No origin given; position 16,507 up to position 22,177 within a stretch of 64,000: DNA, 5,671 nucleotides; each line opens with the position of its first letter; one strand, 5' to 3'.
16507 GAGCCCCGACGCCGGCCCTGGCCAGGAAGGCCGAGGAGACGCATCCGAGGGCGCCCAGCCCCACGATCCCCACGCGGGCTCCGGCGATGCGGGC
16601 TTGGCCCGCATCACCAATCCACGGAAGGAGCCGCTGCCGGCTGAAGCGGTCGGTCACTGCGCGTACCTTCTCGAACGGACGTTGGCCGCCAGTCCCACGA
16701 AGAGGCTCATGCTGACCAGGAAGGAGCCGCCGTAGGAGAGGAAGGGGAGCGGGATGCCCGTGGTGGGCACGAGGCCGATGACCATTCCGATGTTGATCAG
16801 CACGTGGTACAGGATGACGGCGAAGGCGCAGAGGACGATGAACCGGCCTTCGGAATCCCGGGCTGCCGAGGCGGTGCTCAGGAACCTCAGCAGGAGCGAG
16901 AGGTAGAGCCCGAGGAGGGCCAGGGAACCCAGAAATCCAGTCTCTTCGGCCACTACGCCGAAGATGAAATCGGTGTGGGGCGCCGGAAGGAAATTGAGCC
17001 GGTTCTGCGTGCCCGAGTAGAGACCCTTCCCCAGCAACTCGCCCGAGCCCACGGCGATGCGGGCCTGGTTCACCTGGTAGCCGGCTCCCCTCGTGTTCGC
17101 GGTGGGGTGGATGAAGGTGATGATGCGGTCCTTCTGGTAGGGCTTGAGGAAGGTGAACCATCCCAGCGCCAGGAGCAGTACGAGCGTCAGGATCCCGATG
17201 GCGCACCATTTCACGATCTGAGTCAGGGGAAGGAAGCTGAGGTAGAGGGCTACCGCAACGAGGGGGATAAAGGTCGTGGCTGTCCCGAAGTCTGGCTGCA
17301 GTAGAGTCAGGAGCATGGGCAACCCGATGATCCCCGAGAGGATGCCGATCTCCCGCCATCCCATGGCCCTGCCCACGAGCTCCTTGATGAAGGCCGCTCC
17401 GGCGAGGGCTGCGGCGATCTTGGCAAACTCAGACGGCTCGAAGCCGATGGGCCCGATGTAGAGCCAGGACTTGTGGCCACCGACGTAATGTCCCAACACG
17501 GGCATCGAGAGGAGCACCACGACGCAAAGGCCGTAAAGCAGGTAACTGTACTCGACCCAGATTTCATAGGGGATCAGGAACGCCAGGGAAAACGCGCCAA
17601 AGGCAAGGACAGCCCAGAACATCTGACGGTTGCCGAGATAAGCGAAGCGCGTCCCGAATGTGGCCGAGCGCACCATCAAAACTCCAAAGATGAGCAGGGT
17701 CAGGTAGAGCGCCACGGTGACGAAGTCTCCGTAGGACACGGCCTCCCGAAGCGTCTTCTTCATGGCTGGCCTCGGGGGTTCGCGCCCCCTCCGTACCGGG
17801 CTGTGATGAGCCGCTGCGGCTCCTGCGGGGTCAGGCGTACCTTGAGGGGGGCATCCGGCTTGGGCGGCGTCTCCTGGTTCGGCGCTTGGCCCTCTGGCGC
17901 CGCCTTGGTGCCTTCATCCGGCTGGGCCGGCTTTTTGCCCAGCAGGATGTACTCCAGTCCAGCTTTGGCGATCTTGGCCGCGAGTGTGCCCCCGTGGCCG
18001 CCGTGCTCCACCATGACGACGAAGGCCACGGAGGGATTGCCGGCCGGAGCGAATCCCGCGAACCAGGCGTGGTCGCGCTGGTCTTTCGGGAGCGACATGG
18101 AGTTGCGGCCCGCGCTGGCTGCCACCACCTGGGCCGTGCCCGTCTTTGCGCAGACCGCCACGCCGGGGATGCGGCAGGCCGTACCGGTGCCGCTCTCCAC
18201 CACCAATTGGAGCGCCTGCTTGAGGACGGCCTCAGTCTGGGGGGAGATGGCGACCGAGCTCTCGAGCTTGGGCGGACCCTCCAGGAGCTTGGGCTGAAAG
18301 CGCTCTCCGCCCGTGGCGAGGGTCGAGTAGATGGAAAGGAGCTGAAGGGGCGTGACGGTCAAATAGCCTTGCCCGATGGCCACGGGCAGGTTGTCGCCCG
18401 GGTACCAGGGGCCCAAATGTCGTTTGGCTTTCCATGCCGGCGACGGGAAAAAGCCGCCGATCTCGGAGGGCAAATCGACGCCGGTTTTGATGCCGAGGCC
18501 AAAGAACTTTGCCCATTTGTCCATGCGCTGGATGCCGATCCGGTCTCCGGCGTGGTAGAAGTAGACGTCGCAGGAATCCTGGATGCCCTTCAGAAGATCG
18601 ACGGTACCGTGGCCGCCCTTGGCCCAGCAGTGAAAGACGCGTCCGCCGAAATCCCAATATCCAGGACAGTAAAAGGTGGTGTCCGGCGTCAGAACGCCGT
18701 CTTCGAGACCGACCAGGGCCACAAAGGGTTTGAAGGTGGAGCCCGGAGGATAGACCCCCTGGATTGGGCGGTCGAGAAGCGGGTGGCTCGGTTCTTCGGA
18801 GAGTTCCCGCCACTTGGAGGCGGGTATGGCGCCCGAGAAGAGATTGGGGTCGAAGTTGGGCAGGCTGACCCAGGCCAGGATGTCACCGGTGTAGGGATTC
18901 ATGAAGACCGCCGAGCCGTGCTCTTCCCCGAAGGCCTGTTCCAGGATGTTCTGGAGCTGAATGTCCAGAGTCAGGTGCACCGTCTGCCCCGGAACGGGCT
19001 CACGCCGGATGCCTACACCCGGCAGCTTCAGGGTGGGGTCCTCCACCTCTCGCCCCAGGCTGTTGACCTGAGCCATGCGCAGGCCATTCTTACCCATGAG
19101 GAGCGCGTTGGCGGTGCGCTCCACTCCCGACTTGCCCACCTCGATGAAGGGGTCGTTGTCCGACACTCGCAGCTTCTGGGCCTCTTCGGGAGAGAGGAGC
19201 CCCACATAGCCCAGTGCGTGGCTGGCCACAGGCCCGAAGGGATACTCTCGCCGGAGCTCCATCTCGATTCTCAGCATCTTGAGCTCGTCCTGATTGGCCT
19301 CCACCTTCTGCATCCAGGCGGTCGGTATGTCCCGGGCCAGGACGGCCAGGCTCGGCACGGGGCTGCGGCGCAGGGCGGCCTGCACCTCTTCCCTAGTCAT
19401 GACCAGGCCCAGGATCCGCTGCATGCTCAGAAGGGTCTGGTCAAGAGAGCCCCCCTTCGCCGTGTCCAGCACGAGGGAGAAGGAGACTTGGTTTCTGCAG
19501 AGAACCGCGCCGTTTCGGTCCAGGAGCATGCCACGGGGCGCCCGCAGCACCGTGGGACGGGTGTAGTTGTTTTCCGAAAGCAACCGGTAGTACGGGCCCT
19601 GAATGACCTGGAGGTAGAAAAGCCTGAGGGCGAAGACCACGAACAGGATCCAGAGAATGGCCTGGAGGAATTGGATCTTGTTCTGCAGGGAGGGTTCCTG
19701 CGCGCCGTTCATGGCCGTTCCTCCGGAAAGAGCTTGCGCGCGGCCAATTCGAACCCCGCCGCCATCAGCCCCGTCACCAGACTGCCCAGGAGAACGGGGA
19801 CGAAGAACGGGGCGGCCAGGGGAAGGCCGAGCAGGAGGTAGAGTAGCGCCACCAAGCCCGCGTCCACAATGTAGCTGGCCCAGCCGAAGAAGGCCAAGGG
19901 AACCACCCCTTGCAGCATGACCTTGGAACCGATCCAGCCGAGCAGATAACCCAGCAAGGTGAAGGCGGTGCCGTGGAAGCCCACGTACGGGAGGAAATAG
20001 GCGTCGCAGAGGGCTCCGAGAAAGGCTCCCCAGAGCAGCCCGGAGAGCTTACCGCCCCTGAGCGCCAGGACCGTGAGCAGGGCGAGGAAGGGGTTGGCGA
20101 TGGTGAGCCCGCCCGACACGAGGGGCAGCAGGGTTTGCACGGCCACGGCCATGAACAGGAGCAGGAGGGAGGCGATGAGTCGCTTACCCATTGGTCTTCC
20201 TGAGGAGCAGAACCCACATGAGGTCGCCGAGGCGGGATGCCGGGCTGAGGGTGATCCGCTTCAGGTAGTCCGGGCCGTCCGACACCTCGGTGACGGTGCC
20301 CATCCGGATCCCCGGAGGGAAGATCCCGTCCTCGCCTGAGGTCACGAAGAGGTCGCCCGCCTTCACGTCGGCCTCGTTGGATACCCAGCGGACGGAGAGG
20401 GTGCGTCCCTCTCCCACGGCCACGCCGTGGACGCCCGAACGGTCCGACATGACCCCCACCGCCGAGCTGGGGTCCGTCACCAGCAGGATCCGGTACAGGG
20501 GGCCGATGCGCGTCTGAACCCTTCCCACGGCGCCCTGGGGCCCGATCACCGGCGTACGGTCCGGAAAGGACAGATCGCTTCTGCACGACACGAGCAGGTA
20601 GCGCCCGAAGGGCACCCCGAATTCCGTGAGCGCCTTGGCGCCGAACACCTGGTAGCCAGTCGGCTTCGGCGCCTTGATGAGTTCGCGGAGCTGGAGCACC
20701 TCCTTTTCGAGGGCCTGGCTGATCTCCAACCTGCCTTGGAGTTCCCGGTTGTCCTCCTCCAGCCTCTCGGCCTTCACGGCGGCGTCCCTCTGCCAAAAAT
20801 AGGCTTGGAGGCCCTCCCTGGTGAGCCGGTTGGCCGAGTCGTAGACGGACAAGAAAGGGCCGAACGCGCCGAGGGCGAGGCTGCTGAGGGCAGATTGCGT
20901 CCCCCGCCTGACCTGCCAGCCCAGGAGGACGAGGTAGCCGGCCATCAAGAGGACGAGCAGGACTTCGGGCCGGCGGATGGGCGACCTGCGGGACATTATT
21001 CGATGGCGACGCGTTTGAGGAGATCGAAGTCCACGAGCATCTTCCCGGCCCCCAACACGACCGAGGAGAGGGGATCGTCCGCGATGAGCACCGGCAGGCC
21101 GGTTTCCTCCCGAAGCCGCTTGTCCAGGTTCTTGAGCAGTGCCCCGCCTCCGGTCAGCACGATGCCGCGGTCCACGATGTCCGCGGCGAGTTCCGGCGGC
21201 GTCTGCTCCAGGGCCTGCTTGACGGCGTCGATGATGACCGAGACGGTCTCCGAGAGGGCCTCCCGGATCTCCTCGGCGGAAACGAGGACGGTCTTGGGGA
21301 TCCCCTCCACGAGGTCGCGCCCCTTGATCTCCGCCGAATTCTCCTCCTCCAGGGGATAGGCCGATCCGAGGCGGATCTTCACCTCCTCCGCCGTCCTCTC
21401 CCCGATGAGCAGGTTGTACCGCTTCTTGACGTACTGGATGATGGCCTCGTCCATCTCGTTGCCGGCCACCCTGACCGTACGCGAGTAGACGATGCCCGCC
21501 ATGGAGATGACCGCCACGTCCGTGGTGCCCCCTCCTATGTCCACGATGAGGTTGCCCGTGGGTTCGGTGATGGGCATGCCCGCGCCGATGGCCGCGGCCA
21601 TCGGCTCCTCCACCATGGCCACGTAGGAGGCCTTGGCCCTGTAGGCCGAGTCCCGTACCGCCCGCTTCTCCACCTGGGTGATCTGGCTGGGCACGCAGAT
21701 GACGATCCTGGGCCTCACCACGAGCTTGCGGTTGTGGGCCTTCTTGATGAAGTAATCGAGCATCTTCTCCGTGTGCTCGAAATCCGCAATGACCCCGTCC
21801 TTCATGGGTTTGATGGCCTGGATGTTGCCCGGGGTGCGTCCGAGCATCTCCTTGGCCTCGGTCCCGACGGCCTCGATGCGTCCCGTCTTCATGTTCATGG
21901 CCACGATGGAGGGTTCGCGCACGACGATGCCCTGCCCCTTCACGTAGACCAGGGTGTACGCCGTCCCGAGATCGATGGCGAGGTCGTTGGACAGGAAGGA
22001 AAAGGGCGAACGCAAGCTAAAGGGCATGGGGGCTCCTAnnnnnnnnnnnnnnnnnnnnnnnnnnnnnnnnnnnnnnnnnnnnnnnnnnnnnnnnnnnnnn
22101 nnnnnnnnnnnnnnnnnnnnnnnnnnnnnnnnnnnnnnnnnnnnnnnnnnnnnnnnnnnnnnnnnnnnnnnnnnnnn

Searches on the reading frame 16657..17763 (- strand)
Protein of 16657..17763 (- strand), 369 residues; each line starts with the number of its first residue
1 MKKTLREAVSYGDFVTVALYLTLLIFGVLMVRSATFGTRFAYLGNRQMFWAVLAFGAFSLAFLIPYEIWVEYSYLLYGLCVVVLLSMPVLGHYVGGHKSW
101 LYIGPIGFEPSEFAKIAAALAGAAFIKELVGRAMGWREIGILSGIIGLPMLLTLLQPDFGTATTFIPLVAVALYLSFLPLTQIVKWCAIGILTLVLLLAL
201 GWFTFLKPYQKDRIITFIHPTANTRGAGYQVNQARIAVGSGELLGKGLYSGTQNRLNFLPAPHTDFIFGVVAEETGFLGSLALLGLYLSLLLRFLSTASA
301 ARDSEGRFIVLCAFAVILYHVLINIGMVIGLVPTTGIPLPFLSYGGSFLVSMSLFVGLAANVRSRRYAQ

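Call 24: search_protein_families(library=pfam, proteins=[window:16657-17763:-], max_evalue=0.00001)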
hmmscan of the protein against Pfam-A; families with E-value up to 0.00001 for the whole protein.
window:16657-17763:- (369 aa): 1 family
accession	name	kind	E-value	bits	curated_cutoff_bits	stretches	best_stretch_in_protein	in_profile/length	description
PF01098.24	FTSW_RODA_SPOVE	-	1.3e-82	278.1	26.4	1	19-365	7-353/356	Cell cycle protein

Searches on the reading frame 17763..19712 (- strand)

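Call 24: search_protein_families(library=pfam, proteins=[window:17763-19712:-], max_evalue=0.00001)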
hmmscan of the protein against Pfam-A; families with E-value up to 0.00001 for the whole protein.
window:17763-19712:- (650 aa): 2 families
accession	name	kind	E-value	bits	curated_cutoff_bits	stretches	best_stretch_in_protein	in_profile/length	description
PF00905.27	Transpeptidase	-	1.5e-69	234.9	22.1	1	266-584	1-296/299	Penicillin binding protein transpeptidase domain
PF03717.20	PBP_dimer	-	1.5e-27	97.6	24.4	1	57-224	3-177/180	Penicillin-binding Protein dimerisation domain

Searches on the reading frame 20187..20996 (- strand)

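Call 24: search_protein_families(library=pfam, proteins=[window:20187-20996:-], max_evalue=0.00001)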
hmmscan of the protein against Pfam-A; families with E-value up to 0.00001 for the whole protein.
window:20187-20996:- (270 aa): 1 family
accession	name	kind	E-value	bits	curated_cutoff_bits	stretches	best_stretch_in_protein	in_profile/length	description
PF04085.20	MreC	-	1.2e-22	80.7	28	1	148-265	27-146/147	Rod shape-determining protein MreC, barrel core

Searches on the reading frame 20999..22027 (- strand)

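Call 24: search_protein_families(library=pfam, proteins=[window:20999-22027:-], max_evalue=0.00001)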
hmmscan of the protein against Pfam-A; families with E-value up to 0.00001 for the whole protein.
window:20999-22027:- (343 aa): 5 families
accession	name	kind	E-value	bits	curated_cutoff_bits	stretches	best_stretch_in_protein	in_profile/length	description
PF06723.19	MreB_Mbl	-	3.1e-150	499.9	27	1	14-338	2-326/327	MreB/Mbl protein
PF00022.25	Actin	-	1.1e-12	47.7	27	1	38-203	30-190/410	Actin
PF14450.12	FtsA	-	1.6e-12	48.3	31.8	1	161-317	2-111/127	Cell division protein FtsA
PF00012.26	HSP70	-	1.3e-09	37.4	20.6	1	108-276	136-320/599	Hsp70 protein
PF11104.14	PilM_2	-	2.4e-07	30.5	27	0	288-317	277-306/340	Type IV pilus assembly protein PilM;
